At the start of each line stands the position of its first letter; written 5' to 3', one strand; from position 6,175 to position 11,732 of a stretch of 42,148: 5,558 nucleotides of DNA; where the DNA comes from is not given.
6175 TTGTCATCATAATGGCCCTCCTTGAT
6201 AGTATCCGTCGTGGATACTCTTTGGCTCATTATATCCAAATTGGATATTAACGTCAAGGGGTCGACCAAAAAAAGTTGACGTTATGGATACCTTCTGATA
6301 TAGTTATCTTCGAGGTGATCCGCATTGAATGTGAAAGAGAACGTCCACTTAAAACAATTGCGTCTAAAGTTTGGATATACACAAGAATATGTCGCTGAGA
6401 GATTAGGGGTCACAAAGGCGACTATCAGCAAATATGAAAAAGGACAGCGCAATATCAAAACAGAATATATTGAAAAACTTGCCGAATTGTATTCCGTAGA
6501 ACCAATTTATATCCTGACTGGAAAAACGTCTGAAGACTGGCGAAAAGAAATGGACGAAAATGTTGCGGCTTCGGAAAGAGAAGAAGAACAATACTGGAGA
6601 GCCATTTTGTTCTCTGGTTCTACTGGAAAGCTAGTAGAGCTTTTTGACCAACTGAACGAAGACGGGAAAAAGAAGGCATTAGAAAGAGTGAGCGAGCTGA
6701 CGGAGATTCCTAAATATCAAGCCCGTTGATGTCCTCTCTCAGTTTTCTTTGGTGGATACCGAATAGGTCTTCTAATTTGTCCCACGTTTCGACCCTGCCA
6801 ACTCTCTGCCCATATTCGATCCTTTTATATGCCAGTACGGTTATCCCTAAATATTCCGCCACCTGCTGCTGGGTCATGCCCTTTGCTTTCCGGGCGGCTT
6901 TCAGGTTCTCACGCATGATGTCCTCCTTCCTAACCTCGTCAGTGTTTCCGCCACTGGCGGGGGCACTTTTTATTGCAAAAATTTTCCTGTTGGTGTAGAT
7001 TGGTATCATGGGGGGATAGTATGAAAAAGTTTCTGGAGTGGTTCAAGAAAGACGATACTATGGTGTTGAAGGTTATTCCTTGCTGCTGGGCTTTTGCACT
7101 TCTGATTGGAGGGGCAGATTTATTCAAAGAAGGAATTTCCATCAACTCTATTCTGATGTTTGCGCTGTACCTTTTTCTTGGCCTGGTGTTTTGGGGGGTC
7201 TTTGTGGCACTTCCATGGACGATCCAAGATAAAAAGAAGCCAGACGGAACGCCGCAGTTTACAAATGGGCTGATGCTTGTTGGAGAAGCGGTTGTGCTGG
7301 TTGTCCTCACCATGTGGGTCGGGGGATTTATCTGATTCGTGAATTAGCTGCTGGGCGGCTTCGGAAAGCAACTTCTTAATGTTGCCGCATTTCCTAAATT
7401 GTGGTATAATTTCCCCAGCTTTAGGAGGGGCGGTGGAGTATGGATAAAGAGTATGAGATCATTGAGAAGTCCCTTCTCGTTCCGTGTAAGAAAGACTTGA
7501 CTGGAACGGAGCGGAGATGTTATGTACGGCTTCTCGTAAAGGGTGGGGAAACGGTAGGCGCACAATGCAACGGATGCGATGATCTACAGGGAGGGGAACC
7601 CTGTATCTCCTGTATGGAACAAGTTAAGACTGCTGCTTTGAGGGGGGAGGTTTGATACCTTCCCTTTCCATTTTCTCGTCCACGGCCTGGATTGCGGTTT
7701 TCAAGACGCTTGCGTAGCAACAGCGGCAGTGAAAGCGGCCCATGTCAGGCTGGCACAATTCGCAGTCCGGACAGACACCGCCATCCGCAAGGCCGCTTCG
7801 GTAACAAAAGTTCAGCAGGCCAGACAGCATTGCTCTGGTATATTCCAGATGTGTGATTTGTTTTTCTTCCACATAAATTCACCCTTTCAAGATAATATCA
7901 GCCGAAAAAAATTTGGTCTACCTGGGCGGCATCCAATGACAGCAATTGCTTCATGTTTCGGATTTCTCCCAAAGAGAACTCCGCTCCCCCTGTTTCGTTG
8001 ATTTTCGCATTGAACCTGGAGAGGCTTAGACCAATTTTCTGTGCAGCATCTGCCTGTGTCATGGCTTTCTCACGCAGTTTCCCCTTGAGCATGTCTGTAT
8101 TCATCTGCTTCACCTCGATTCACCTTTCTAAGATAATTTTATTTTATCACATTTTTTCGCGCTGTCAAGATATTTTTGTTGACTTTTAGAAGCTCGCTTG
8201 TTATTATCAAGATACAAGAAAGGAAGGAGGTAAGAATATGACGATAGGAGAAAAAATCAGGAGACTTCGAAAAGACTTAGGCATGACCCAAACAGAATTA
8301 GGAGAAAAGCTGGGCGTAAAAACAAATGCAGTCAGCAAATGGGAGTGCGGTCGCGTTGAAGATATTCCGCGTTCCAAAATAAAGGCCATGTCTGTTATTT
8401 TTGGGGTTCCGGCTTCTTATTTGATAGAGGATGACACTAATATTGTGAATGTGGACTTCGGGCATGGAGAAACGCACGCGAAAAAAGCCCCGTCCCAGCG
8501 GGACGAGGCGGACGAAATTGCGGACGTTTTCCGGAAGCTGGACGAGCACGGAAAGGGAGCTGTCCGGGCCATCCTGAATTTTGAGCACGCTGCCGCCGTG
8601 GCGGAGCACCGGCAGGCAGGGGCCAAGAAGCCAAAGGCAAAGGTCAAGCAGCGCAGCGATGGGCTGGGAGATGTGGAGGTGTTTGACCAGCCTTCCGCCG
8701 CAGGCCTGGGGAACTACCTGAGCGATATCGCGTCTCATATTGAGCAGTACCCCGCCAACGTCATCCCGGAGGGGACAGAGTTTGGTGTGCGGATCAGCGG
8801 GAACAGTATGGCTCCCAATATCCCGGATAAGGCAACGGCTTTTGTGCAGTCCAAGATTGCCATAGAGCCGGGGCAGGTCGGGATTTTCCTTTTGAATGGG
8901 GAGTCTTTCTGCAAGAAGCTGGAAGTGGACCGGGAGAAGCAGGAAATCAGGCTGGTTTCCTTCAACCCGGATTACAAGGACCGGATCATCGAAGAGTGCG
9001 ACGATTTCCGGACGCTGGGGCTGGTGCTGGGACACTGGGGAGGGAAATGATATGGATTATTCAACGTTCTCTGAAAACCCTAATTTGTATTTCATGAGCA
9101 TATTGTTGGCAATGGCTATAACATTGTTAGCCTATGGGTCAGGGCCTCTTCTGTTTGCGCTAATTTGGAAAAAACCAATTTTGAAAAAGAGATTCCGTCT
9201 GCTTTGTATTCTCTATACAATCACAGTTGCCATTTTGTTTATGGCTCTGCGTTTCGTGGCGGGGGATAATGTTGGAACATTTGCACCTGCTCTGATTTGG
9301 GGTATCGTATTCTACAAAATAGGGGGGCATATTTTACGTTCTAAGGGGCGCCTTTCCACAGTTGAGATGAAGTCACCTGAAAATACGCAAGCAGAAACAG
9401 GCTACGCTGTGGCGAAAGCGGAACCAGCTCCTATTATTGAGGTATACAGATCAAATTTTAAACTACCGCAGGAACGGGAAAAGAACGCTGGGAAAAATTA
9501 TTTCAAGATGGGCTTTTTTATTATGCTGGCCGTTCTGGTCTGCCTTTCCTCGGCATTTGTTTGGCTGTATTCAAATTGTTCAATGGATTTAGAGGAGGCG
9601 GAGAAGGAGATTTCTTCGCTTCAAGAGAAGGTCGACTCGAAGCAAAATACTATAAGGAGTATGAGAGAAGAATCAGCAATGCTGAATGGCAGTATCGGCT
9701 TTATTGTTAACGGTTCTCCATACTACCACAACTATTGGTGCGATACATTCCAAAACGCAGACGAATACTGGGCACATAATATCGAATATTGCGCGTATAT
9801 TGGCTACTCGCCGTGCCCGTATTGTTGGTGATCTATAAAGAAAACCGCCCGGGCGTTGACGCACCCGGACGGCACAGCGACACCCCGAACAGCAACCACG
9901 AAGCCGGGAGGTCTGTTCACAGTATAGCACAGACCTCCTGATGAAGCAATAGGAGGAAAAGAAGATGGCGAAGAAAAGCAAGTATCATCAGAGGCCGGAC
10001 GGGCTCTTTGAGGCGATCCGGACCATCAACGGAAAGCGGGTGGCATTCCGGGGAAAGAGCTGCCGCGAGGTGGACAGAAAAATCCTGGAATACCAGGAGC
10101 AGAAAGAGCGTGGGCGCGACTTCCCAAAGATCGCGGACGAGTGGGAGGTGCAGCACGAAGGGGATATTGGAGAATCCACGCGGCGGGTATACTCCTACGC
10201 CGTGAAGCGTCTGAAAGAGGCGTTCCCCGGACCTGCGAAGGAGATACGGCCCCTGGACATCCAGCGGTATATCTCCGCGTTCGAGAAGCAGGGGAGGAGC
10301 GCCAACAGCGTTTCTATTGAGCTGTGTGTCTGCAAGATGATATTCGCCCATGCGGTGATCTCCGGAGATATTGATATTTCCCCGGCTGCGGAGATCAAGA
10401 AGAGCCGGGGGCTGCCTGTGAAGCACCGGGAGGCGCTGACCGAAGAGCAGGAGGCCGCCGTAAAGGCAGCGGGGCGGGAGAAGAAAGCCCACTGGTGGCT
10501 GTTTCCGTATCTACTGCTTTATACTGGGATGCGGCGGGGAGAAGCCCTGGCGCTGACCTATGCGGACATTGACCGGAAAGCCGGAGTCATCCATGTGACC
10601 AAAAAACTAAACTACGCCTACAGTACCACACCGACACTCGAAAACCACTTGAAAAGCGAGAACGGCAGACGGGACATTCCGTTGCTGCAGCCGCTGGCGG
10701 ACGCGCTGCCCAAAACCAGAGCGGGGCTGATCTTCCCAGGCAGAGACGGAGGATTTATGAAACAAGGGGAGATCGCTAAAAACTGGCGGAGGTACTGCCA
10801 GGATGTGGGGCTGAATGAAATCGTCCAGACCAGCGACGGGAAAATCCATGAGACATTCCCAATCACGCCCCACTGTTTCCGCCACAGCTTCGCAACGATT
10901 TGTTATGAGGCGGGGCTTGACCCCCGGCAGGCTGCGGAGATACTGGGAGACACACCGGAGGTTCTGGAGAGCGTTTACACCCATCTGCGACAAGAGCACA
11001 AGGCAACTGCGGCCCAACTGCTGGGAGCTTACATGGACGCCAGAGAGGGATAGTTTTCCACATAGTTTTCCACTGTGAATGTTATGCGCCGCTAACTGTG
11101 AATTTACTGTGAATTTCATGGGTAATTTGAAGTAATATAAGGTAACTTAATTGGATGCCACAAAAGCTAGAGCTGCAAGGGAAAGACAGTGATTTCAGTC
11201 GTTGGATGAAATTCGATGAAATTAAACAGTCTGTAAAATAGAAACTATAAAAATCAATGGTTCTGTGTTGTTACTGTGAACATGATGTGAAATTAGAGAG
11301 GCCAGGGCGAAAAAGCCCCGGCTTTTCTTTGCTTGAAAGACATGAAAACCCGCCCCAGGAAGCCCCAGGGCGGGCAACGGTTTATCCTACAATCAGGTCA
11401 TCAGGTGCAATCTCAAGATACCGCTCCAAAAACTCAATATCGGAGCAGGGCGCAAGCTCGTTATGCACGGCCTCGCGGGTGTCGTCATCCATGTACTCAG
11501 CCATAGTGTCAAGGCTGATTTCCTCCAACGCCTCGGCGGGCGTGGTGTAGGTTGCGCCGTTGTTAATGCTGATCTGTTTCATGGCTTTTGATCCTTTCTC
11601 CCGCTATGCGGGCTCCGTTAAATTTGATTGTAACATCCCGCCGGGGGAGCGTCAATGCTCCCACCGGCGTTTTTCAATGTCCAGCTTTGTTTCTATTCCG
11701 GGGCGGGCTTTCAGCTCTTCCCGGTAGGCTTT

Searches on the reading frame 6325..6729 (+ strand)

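Call 90: search_protein_families(library=phrogs, proteins=[window:6325-6729:+], max_evalue=0.001)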
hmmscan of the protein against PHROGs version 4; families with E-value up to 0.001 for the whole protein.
window:6325-6729:+ (134 aa): 34 families (the best 25 are shown)
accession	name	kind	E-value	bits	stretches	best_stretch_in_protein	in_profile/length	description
phrog_8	-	transcription regulation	7.7e-18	66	1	9-87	81-150/346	transcriptional regulator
phrog_2967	-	transcription regulation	1.2e-14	55.4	1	7-81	13-78/225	transcriptional regulator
phrog_3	-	transcription regulation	4.9e-13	50.6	1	8-81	92-168/430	transcriptional repressor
phrog_4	-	transcription regulation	8.2e-12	45.8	1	3-70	137-198/400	transcriptional repressor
phrog_2439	-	transcription regulation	4.1e-10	40.1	1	9-93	12-101/367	transcriptional regulator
phrog_7241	-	transcription regulation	2.5e-09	38.2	1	7-60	64-117/122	transcriptional regulator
phrog_5823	-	transcription regulation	2.8e-09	37.6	1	8-76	10-78/404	transcriptional regulator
phrog_17822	-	unknown function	7.9e-08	32.9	1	7-80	10-82/267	-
phrog_664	-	DNA, RNA and nucleotide metabolism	1.7e-07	32.3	1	4-56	87-139/210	DNA binding protein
phrog_2328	-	transcription regulation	3.3e-07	31.1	1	9-103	20-114/128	transcriptional repressor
phrog_1373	-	transcription regulation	1.1e-06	29.7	1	10-54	69-113/166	transcriptional regulator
phrog_638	-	transcription regulation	1.1e-06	29.6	1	22-95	22-85/145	transcriptional regulator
phrog_6831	-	transcription regulation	3.3e-06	28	1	15-56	16-58/68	transcriptional regulator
phrog_9908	-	DNA, RNA and nucleotide metabolism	3.9e-06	27.2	1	4-59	13-68/282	DNA binding protein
phrog_7950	-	transcription regulation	5.3e-06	27.4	1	7-41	10-44/68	transcriptional repressor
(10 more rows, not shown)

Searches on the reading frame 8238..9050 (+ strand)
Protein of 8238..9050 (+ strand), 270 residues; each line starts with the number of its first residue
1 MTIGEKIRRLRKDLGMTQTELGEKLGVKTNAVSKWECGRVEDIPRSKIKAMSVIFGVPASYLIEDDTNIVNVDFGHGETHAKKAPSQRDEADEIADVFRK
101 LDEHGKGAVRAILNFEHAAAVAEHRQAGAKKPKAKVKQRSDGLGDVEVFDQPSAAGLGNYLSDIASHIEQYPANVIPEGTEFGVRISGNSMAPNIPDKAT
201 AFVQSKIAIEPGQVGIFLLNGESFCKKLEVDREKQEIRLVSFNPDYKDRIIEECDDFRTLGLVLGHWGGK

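Call 55: search_protein_families(library=pfam, proteins=[window:8238-9050:+], max_evalue=0.01)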
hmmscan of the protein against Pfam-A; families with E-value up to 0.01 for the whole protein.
window:8238-9050:+ (270 aa): 7 families
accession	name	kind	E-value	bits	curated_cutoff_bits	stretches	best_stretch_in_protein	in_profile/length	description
PF00717.28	Peptidase_S24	-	1.1e-19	70.7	23.3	1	153-263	6-115/116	Peptidase S24-like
PF01381.28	HTH_3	-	1e-09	38.7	23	1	7-62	1-55/55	Helix-turn-helix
PF13560.12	HTH_31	-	1.6e-07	31.9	27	1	3-59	2-58/64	Helix-turn-helix domain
PF12844.13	HTH_19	-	7.7e-07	29.4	30.2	1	4-63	1-59/64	Helix-turn-helix domain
PF15731.11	MqsA_antitoxin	-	0.00015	22.4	30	1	4-54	71-120/131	Antitoxin component of bacterial toxin-antitoxin system, MqsA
PF13443.12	HTH_26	-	0.00076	20.1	22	1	6-57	1-52/63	Cro/C1-type HTH DNA-binding domain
PF02870.21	Methyltransf_1N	-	0.0059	17.6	21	0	61-103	14-56/71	6-O-methylguanine DNA methyltransferase, ribonuclease-like domain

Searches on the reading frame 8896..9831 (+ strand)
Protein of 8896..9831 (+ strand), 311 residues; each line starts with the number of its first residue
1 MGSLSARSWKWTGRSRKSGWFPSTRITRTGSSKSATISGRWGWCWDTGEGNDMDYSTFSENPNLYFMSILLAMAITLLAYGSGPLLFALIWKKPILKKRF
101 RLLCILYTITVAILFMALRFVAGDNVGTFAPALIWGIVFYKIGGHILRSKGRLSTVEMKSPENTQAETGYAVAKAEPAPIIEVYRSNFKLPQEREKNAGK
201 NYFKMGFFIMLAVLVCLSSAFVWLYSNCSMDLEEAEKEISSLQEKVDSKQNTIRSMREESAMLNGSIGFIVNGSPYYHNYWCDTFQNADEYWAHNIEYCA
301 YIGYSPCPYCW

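Call 75: search_protein_families(library=phrogs, proteins=[window:8896-9831:+], max_evalue=0.001)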
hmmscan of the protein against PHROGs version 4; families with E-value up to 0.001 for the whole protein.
window:8896-9831:+ (311 aa): 1 family
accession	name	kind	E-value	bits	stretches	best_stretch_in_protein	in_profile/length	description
phrog_89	-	lysis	0.00064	20.7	0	208-260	3-59/143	Rz-like spanin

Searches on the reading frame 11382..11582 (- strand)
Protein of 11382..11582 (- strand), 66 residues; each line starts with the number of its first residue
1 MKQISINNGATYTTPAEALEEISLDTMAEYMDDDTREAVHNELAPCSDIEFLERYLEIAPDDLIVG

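Call 55: search_protein_families(library=pfam, proteins=[window:11382-11582:-], max_evalue=0.01)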
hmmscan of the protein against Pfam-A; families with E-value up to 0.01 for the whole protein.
window:11382-11582:- (66 aa): 1 family
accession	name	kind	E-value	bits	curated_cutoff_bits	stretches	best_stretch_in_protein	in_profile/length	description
PF22147.1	AcrIC5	-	1.6e-09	38.2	27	1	21-57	7-43/53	Anti-CRISPR protein AcrIC5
